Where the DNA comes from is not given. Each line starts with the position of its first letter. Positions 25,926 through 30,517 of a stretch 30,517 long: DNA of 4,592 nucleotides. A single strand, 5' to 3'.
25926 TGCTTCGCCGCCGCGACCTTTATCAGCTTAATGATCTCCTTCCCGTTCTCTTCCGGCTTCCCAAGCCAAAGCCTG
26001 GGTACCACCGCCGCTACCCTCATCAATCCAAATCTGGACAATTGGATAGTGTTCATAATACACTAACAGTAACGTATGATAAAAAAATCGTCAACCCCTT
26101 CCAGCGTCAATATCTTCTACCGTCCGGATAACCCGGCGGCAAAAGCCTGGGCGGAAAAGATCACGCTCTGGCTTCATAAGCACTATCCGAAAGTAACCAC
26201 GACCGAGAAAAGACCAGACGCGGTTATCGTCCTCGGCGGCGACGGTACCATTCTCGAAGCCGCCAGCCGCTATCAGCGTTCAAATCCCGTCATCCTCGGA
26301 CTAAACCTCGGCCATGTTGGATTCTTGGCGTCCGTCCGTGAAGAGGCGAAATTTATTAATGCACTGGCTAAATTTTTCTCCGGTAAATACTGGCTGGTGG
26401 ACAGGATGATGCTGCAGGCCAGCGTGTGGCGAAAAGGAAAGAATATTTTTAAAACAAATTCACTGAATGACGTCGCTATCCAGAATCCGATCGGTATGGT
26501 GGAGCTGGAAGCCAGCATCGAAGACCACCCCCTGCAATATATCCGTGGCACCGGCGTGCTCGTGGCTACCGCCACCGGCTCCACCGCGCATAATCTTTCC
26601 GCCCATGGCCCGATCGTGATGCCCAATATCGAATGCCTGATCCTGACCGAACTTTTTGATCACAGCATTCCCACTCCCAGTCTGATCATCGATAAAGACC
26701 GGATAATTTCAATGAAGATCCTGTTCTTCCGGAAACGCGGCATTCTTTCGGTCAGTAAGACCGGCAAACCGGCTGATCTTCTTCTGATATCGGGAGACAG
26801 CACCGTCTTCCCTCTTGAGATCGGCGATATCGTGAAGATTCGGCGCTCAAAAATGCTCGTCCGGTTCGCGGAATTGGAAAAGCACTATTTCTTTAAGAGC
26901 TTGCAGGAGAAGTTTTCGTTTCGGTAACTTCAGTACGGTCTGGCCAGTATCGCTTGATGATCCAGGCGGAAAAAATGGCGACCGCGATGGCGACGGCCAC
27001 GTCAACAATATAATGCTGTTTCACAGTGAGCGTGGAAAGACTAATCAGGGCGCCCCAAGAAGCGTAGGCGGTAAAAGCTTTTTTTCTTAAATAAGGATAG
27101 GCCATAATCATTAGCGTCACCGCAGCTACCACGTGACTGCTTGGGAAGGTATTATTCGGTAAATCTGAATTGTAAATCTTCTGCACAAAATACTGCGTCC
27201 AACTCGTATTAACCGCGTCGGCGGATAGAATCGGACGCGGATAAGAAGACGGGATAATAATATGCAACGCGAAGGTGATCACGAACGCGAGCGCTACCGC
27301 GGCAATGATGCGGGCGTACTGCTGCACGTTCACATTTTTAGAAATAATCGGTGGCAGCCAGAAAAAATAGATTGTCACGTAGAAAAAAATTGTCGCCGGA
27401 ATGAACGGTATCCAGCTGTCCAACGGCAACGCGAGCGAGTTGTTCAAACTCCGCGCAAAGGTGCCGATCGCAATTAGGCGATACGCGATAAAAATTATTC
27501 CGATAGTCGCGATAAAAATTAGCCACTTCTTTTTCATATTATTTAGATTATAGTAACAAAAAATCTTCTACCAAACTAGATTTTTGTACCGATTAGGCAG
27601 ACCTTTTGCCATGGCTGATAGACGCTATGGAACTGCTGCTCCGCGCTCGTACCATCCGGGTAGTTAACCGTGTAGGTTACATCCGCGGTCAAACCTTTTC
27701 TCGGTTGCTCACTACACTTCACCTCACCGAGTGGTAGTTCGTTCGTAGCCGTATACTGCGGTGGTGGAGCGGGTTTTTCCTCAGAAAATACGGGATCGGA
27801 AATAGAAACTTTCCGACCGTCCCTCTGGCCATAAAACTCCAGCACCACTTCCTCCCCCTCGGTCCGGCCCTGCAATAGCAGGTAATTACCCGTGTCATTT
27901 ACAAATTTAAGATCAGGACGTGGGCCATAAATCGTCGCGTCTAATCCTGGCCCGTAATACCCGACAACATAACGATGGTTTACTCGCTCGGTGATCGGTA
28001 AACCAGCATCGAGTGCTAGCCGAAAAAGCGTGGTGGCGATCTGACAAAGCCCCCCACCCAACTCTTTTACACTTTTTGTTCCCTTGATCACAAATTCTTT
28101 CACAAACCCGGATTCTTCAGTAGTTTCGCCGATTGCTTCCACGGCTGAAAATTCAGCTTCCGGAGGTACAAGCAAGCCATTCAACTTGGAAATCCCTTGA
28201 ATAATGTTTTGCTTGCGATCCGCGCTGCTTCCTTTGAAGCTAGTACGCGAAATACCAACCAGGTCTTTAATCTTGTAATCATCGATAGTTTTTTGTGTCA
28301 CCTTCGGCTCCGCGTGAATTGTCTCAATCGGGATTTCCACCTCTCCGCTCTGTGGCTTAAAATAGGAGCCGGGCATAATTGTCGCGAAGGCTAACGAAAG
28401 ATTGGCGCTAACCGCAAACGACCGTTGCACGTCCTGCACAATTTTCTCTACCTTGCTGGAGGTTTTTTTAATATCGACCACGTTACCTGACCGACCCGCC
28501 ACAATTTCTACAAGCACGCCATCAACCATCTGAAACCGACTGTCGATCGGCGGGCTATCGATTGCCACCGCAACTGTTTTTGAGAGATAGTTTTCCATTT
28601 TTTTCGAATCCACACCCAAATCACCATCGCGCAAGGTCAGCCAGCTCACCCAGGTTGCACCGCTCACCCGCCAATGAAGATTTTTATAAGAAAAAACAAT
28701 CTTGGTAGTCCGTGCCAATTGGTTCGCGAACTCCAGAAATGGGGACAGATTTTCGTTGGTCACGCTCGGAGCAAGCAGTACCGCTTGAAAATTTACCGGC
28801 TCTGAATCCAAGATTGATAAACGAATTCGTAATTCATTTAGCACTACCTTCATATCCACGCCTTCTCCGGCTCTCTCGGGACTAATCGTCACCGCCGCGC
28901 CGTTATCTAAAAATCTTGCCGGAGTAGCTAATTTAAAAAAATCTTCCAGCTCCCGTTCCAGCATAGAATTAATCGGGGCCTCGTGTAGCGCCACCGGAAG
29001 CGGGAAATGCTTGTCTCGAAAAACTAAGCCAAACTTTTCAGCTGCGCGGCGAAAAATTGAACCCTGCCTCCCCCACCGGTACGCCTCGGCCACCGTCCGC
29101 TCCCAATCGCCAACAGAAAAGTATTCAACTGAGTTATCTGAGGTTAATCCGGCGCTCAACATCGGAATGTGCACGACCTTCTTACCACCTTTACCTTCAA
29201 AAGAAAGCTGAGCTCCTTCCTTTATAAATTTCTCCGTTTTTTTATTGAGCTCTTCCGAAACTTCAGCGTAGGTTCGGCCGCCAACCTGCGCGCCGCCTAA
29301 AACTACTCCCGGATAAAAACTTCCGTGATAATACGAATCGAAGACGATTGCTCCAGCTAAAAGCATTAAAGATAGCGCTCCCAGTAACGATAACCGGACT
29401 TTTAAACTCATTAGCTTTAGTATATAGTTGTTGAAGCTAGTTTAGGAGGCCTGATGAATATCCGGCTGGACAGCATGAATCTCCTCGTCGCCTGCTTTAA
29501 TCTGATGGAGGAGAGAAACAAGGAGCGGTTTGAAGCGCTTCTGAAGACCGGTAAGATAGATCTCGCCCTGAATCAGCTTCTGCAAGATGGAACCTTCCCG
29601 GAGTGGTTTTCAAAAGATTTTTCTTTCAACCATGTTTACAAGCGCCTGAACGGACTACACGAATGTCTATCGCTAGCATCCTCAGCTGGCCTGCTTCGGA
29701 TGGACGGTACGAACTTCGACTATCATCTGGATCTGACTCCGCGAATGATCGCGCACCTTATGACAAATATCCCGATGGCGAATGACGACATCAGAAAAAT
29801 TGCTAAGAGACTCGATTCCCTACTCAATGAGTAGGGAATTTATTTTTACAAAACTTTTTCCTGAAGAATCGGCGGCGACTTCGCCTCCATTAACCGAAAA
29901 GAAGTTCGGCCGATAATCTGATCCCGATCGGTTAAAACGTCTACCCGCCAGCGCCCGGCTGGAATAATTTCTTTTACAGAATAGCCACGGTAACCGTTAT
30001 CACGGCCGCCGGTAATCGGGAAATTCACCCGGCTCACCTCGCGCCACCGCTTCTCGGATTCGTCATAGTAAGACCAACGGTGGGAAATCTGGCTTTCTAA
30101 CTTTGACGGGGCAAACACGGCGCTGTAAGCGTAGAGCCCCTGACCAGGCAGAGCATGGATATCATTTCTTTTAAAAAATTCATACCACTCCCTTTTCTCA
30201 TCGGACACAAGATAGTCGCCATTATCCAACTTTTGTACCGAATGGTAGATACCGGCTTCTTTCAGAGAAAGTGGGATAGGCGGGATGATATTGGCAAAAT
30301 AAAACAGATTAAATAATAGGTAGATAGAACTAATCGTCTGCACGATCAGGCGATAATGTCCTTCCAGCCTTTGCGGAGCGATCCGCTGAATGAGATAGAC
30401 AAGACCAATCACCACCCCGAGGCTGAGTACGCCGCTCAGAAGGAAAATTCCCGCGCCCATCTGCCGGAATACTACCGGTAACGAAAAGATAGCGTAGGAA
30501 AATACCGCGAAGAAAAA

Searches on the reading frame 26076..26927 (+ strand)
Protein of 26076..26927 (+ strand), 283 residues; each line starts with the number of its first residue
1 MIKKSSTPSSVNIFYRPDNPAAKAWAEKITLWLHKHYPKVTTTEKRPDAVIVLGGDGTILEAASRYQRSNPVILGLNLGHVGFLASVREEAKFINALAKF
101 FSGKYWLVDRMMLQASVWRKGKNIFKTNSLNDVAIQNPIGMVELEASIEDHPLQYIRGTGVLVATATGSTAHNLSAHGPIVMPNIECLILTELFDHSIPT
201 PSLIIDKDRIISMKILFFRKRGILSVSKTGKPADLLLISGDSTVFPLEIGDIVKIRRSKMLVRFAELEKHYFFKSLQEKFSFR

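Call 46: search_protein_families(library=pfam, proteins=[window:26076-26927:+], max_evalue=0.001)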
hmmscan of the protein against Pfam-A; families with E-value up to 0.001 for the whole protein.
window:26076-26927:+ (283 aa): 2 families
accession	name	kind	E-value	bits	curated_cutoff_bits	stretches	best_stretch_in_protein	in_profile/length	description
PF01513.26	NAD_kinase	-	1.1e-14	55.3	25.5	1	44-105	70-130/130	ATP-NAD kinase N-terminal domain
PF20143.4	NAD_kinase_C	-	6.9e-14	52.1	23.7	1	136-224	9-96/126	ATP-NAD kinase C-terminal domain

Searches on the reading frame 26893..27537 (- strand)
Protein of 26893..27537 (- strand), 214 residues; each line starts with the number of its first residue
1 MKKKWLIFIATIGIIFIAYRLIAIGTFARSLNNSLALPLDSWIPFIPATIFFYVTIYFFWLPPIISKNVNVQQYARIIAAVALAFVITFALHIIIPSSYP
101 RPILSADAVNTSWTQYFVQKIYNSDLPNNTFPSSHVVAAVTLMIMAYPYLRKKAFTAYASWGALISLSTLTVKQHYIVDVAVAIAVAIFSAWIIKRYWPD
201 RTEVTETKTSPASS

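Call 46: search_protein_families(library=pfam, proteins=[window:26893-27537:-], max_evalue=0.001)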
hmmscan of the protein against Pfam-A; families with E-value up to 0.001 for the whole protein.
window:26893-27537:- (214 aa): 2 families
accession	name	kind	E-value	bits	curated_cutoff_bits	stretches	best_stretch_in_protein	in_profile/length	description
PF01569.27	PAP2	-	6.6e-12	45.7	27.2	1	75-202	3-129/130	PAP2 superfamily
PF14378.12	PAP2_3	-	1.6e-09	38.3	27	1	49-192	38-189/190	PAP2 superfamily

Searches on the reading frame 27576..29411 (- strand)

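Call 46: search_protein_families(library=pfam, proteins=[window:27576-29411:-], max_evalue=0.001)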
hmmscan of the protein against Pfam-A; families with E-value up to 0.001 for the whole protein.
window:27576-29411:- (611 aa): 3 families
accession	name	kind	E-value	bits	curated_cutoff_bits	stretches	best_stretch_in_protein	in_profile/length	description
PF04294.18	VanW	-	1.2e-36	125.5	27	1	399-527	2-130/130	VanW like protein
PF12229.13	PG_binding_4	-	3.3e-14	53.5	22.1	2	102-196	13-106/117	Putative peptidoglycan binding domain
PF07501.17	G5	-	0.00021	21.9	23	1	544-610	7-75/75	G5 domain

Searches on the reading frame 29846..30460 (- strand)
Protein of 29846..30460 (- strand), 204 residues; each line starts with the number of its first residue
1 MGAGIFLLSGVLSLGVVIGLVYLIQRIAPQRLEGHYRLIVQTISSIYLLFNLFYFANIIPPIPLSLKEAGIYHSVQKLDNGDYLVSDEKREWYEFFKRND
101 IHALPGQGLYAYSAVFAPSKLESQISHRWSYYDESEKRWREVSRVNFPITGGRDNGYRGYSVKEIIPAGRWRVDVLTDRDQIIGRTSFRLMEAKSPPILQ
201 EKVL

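Call 46: search_protein_families(library=pfam, proteins=[window:29846-30460:-], max_evalue=0.001)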
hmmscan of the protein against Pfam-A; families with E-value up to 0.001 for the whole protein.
window:29846-30460:- (204 aa): 1 family
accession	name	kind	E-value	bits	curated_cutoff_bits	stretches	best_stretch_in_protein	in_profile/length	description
PF11141.13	DUF2914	-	2.4e-15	56.4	23.6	1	123-189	2-61/62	Protein of unknown function (DUF2914)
